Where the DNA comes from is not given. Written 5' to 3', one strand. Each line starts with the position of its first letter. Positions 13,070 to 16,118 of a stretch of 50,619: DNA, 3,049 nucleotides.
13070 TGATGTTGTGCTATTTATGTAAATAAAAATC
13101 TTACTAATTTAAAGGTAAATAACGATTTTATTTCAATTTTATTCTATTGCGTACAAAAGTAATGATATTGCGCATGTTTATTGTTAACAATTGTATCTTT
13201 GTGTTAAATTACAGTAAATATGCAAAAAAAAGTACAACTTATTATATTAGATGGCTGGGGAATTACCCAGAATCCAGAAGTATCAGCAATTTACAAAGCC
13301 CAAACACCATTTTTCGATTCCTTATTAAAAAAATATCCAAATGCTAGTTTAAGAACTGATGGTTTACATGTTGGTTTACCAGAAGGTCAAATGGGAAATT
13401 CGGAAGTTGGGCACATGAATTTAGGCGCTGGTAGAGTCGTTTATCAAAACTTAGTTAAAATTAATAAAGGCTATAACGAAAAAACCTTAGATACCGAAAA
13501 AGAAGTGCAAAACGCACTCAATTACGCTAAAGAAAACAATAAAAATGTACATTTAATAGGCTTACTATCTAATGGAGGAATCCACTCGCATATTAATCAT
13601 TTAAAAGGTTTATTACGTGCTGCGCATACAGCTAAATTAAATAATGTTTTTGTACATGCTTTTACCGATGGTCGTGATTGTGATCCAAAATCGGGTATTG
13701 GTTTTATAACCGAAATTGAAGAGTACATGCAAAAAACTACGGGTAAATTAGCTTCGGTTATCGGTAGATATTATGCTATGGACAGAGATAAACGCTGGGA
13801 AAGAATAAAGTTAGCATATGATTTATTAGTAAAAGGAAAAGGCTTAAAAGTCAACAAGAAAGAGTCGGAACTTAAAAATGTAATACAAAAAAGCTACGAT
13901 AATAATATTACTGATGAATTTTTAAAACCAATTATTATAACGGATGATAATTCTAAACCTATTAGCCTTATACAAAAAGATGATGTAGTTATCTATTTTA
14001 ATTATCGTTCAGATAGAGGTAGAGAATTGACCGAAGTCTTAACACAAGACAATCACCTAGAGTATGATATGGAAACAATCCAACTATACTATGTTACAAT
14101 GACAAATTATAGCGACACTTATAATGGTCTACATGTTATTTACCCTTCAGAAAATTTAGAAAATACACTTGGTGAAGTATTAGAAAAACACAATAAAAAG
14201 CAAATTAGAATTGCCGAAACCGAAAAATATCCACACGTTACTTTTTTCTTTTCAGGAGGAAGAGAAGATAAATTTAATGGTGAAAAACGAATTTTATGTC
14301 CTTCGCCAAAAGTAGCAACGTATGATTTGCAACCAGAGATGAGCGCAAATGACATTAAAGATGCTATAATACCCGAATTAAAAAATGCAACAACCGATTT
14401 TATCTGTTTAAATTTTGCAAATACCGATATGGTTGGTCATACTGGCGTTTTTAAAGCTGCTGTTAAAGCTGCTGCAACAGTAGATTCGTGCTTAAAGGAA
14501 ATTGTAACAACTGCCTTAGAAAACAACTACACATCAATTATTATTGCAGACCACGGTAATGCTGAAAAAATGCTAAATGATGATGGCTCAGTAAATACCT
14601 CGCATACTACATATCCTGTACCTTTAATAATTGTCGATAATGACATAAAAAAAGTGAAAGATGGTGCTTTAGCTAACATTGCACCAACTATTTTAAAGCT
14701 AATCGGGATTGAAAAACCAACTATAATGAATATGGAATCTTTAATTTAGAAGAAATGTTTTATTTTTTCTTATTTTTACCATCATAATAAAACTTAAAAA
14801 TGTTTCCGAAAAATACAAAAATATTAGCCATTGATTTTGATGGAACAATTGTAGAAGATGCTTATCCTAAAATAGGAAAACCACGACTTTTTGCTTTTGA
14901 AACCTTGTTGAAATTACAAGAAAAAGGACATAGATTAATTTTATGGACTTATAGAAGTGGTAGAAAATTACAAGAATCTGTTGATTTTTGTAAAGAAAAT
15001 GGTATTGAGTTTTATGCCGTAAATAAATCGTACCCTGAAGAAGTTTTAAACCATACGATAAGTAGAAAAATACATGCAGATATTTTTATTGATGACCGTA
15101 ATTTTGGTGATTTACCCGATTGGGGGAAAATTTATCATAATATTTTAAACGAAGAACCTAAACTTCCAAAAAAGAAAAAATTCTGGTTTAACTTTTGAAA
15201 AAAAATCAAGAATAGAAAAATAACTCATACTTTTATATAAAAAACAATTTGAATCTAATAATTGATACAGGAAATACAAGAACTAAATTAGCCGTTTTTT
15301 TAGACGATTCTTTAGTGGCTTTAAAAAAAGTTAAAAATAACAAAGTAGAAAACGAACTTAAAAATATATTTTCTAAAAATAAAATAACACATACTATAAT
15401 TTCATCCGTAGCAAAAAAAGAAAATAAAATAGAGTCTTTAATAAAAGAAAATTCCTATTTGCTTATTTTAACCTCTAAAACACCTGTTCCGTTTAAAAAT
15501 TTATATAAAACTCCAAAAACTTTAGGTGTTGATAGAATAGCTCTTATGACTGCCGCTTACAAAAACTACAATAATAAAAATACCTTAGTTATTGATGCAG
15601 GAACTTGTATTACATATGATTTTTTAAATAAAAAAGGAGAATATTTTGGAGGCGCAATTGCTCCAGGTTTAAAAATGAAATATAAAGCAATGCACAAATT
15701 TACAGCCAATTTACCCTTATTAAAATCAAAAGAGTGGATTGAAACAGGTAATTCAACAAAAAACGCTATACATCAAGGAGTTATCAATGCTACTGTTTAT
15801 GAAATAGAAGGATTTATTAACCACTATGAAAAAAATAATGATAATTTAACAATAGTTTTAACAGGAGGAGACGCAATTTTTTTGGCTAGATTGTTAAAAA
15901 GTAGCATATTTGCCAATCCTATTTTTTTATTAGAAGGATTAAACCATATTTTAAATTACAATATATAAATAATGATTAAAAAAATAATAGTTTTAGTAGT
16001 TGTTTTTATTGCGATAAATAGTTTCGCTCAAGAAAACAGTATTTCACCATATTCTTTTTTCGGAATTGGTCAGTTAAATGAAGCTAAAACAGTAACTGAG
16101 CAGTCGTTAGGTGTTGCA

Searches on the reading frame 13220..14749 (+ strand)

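Call 43: search_protein_families(library=pfam, proteins=[window:13220-14749:+], max_evalue=0.00001)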
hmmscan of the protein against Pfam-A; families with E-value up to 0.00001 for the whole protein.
window:13220-14749:+ (509 aa): 2 families
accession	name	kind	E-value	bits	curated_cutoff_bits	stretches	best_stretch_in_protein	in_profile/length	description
PF01676.23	Metalloenzyme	-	2.6e-80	270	24.3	1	3-499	1-252/252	Metalloenzyme superfamily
PF06415.18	iPGM_N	-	5.3e-78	261.9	27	1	81-298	1-216/217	BPG-independent PGAM N-terminus (iPGM_N)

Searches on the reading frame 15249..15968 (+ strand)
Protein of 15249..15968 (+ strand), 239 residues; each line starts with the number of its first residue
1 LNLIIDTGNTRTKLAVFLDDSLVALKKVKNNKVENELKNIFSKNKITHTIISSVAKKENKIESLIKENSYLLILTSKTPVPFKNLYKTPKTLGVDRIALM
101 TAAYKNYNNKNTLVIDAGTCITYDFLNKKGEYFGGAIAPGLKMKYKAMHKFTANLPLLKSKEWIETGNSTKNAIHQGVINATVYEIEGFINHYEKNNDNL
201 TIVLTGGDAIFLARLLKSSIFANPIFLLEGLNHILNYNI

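Call 43: search_protein_families(library=pfam, proteins=[window:15249-15968:+], max_evalue=0.00001)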
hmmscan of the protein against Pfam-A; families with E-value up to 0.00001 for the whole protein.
window:15249-15968:+ (239 aa): 1 family
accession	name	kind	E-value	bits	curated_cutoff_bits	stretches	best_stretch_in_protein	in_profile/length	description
PF03309.20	Pan_kinase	-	8.7e-46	156.8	24.7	1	3-191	2-204/205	Type III pantothenate kinase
